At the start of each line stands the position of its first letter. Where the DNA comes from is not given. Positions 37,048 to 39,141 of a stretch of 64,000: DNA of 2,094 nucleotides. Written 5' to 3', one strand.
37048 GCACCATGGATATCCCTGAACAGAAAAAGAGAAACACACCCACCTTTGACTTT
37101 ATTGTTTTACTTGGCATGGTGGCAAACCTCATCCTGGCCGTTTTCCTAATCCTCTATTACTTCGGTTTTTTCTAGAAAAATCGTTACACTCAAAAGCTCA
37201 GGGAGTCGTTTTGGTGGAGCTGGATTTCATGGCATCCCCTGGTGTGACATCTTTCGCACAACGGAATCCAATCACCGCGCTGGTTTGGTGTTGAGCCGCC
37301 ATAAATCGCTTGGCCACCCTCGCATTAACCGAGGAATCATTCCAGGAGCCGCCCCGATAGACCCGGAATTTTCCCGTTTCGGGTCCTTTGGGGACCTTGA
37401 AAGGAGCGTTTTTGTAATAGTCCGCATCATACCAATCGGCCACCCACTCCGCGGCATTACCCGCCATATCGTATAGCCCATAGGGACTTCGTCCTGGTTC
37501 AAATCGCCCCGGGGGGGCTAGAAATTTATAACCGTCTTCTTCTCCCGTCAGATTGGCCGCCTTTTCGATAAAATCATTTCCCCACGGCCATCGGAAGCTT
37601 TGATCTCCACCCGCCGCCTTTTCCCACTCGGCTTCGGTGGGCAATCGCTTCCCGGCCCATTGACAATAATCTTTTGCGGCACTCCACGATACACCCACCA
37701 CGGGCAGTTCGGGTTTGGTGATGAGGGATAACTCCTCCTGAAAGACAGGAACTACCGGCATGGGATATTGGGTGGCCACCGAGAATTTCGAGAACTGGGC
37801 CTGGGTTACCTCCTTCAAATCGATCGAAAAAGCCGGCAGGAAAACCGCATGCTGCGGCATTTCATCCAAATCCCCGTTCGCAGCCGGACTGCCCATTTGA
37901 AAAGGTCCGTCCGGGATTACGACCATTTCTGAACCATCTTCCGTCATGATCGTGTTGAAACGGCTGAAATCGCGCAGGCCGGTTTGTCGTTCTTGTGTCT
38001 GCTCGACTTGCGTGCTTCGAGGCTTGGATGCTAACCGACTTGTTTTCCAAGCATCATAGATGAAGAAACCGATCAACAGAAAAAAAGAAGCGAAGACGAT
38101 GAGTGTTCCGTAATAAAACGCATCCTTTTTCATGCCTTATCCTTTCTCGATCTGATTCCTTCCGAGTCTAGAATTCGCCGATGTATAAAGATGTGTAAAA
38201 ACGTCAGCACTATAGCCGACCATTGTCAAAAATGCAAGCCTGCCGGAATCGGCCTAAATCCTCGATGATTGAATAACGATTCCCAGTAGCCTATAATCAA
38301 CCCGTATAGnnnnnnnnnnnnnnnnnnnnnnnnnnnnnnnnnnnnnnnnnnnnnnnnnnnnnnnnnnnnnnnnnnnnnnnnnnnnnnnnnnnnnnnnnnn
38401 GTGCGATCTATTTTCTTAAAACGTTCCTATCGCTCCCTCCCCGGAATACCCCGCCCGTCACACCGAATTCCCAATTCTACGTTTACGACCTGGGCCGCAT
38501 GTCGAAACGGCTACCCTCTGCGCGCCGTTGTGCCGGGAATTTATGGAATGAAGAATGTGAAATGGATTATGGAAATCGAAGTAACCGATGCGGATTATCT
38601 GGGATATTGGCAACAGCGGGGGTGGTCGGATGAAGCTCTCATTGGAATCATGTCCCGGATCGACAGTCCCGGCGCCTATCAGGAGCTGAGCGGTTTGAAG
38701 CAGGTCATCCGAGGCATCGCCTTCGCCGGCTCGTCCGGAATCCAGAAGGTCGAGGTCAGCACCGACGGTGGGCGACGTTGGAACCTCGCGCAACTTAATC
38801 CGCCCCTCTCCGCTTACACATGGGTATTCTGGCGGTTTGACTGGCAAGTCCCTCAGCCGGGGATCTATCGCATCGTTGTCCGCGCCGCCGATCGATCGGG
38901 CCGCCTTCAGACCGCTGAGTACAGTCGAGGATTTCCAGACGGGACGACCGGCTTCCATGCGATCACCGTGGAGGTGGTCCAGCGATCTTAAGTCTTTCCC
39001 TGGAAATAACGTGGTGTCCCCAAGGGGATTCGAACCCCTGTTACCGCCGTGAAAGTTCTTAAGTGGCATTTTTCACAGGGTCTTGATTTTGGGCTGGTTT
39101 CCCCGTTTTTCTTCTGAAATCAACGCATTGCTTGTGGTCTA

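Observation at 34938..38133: Paired membrane-anchored FGE/SUMF1-like proteins flank a family of tiny '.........'-motif membrane proteins, co-directional with the oxidase operon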

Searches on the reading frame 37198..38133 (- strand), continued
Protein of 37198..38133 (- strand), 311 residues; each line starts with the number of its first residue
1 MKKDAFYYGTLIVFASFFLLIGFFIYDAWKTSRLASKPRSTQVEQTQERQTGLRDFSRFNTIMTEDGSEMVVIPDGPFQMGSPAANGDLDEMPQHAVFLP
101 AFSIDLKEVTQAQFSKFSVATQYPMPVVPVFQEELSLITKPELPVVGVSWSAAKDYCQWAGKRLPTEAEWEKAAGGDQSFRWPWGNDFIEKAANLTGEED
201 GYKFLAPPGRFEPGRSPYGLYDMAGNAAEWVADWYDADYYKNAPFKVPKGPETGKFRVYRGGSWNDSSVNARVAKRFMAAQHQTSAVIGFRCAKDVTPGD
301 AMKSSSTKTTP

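Call 27: search_solved_structures(query=window:37198-38133:-, max_evalue=0.00001, show_alignments=3)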
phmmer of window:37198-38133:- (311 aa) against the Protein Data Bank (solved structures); distinct sequences matched with E-value up to 0.00001: 28.
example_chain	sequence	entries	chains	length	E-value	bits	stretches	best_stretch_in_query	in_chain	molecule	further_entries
5nxl_A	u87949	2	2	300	9.9e-36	126.6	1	136-295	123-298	Non-specific serine/threonine protein kinase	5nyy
6s07_A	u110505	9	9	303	1.1e-35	126.5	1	136-295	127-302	Formylglycine-generating enzyme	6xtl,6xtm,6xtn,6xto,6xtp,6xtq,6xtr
31dc_A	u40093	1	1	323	1.5e-33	119.5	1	136-298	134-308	Formylglycine-generating enzyme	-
5ssy_A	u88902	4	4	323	2.4e-33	118.8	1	136-298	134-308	Formylglycine-generating enzyme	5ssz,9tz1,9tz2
2afy_X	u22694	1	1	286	2.5e-33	118.7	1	136-298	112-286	Sulfatase modifying factor 1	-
1y1e_X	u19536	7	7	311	2.8e-33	118.5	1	136-298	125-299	C-alpha-formyglycine-generating enzyme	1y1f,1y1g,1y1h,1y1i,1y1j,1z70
2aft_X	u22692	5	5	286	3.1e-33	118.4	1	136-298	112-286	Sulfatase modifying factor 1 | Sulfatase-modifying factor 1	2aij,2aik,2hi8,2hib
6muj_A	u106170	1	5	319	4.7e-33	117.8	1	138-300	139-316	Formylglycine-generating enzyme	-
2aii_X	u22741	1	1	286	4.8e-33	117.8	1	136-298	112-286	Sulfatase modifying factor 1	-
5ssx_A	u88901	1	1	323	6.7e-33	117.3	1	136-298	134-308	Formylglycine-generating enzyme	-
2q17_A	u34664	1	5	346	6.7e-33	117.3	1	138-300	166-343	formylglycine generating enzyme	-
8aru_A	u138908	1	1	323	1.7e-32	116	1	136-298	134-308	Formylglycine-generating enzyme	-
7ml6_A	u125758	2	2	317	4.2e-24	88.4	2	141-196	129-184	CalU17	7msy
6vqp_A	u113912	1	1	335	5.7e-24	88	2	141-196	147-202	CalU17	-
5hha_A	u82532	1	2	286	5.2e-22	81.5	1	65-295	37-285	PvdO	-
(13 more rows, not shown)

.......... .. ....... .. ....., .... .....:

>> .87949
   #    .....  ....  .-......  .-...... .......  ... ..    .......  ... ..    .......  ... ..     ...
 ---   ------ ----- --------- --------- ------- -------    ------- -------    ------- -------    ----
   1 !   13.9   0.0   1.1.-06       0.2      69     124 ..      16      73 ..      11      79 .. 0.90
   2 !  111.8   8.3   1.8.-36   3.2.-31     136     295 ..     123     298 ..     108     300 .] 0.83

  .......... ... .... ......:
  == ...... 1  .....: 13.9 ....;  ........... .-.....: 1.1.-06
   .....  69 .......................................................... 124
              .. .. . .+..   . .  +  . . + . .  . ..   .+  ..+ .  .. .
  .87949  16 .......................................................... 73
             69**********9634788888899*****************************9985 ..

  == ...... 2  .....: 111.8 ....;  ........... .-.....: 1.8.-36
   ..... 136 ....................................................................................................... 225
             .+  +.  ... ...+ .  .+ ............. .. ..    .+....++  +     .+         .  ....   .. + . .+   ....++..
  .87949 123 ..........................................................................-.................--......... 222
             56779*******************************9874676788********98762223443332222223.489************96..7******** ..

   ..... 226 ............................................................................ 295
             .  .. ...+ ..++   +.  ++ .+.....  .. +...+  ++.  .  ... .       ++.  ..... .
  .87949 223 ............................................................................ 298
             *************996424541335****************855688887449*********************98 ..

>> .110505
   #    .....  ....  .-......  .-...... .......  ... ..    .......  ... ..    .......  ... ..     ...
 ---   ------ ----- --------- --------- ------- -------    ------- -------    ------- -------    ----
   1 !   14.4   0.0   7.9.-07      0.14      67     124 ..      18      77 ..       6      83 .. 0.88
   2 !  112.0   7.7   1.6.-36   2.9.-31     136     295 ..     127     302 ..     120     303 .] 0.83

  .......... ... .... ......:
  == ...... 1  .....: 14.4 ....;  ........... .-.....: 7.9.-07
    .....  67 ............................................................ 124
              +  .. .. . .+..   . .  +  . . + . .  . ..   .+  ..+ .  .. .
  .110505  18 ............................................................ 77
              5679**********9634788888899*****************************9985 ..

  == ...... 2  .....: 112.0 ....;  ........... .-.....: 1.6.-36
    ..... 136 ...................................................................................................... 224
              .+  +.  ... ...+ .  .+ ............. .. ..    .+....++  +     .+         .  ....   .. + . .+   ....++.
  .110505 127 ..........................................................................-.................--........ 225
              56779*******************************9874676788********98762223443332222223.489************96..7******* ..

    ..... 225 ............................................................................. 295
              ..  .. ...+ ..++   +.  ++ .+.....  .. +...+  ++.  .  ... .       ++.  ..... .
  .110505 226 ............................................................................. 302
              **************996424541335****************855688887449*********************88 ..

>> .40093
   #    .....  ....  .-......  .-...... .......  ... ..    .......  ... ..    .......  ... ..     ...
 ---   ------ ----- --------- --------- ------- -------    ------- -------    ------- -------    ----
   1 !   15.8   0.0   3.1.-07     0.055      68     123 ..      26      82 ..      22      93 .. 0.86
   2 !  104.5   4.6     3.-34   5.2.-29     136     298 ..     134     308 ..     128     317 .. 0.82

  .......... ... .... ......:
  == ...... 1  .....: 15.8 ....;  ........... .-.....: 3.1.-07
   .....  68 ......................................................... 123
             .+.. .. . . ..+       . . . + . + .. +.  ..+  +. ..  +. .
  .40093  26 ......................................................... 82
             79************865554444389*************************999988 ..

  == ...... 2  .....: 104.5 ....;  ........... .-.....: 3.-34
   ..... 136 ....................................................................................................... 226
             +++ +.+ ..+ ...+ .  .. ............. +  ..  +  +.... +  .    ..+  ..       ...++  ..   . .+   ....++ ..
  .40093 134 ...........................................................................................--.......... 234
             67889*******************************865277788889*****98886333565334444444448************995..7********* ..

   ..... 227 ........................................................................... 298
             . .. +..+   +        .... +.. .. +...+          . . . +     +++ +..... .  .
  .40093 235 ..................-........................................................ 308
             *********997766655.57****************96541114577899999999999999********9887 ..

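Call 69: predict_structure(alignment_id=A5)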
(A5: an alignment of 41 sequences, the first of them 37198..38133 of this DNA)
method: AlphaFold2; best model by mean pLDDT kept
length: 311 residues; sequences in the alignment: 41
mean_pLDDT: 67.9   pTM: 0.67
mean pLDDT of the five models: 67.9, 67.4, 62.2, 60.7, 59.1
residues with pLDDT >= 90: 47; 70-90: 113; 50-70: 74; < 50: 77
segments of 3 or more residues with pLDDT < 50: 37-50, 180-199, 214-227, 261-281, 305-311
pLDDT, mean of each block of 10 residues (from residue 1): 72 93 89 55 41 57 82 83 60 79 85 94 85 78 83 92 88 62 43 44 61 45 48 80 84 68 29 36 59 81 46 47
secondary structure, 60 per line:
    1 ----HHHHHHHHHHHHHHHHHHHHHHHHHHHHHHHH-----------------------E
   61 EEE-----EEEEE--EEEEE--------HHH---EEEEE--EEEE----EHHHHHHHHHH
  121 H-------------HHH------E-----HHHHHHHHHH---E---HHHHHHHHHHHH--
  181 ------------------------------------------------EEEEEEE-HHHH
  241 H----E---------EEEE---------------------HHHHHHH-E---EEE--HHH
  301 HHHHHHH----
elements in order: H5-36 E60-63 E69-73 E76-80 E95-99 E102-105 H111-121 H150-159 H167-178 E229-235 H237-241 E256-259 H281-287 E293-295 H298-307

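Call 72: fold_search(model_id=the predicted structure, library=pdb)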
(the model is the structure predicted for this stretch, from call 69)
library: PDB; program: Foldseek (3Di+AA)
matches with E <= 10: 206; with E <= 0.001: 78
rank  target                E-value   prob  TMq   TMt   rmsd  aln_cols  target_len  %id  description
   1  2q17_D                4.2e-16  1.00  0.55  0.59   7.0       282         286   30  Formylglycine Generating Enzyme from Streptomyces coelicolor (released 2008-04-01)
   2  2q17_B                1.3e-15  1.00  0.56  0.60   7.1       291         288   30  Formylglycine Generating Enzyme from Streptomyces coelicolor (released 2008-04-01)
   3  6muj_E                1.5e-15  1.00  0.55  0.59   7.0       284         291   30  Formylglycine generating enzyme bound to copper (released 2019-02-27)
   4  2q17_A                2.3e-15  1.00  0.55  0.59   7.0       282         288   30  Formylglycine Generating Enzyme from Streptomyces coelicolor (released 2008-04-01)
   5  2q17_E                2.3e-15  1.00  0.56  0.60   7.1       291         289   30  Formylglycine Generating Enzyme from Streptomyces coelicolor (released 2008-04-01)
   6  2q17_C                3.5e-15  1.00  0.55  0.60   6.9       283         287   30  Formylglycine Generating Enzyme from Streptomyces coelicolor (released 2008-04-01)
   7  6xtp_A                3.5e-15  1.00  0.54  0.56   6.9       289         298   34  Crystal structure reveals non-coordinative binding of O2 to the copper center of the formylglycine-generating enzyme - (released 2021-01-27)
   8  6muj_A                4.2e-15  1.00  0.55  0.59   6.7       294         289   28  Formylglycine generating enzyme bound to copper (released 2019-02-27)
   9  6muj_D                5.1e-15  1.00  0.55  0.58   6.7       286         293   30  Formylglycine generating enzyme bound to copper (released 2019-02-27)
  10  6xtq_A                5.1e-15  1.00  0.53  0.55   7.2       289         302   32  Crystal structure reveals non-coordinative binding of O2 to the copper center of the formylglycine-generating enzyme - (released 2021-01-27)
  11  6s07_A                6.1e-15  1.00  0.54  0.56   6.7       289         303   34  Structure of formylglycine-generating enzyme at 1.04 A in complex with copper and substrate reveals an acidic pocket f (released 2019-06-26)
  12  6muj_B                1.1e-14  1.00  0.56  0.59   7.0       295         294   29  Formylglycine generating enzyme bound to copper (released 2019-02-27)
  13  5nyy                  1.3e-14  1.00  0.55  0.60   6.0       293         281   33  Formylglycine generating enzyme from T. curvata in complex with Cd(II) (released 2017-06-07)
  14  2aft_X                1.7e-14  1.00  0.56  0.62   6.7       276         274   32  Formylglycine generating enzyme C336S mutant (released 2005-12-13)
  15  5nxl                  2.6e-14  1.00  0.54  0.58   6.9       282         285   34  Formylglycine generating enzyme from T. curvata in complex with Ag(I) (released 2017-06-07)
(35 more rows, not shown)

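Call 78: find_encoding_contigs(protein=P0068, flank=10000, max_places=1)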
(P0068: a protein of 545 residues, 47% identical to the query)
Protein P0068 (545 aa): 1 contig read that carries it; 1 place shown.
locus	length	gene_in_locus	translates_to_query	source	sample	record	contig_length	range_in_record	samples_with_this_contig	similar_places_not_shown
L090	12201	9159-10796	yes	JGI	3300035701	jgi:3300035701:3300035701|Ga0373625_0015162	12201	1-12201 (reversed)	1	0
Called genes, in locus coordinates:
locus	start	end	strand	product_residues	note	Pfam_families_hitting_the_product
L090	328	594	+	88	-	-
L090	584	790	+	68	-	PF15919:HicB_lk_antitox, PF21748:UPF0150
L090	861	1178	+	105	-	-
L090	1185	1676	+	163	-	PF01850:PIN (weak)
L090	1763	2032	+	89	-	-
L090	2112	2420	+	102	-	PF12728:HTH_17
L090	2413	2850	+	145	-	PF01850:PIN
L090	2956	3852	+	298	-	-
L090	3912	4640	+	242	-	-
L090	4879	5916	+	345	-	PF01408:GFO_IDH_MocA, PF02894:GFO_IDH_MocA_C, PF22725:GFO_IDH_MocA_C3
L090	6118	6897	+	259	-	PF01261:AP_endonuc_2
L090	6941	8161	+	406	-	-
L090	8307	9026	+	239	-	PF02585:PIG-L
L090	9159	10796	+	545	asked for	PF03781:FGE-sulfatase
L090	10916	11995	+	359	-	PF01408:GFO_IDH_MocA, PF02894:GFO_IDH_MocA_C, PF22725:GFO_IDH_MocA_C3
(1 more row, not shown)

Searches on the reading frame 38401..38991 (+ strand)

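Call 35: search_protein_families(library=pfam, proteins=[window:38401-38991:+], max_evalue=0.001)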
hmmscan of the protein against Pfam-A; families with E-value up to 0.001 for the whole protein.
window:38401-38991:+ (196 aa): 2 families
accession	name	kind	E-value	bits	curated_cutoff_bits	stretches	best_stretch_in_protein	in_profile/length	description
PF00174.25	Oxidored_molyb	-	2.4e-11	43.9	24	1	35-70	134-169/169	Oxidoreductase molybdopterin binding domain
PF03404.22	Mo-co_dimer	-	1.1e-09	38.9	22.7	1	101-172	31-116/138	Mo-co oxidoreductase dimerisation domain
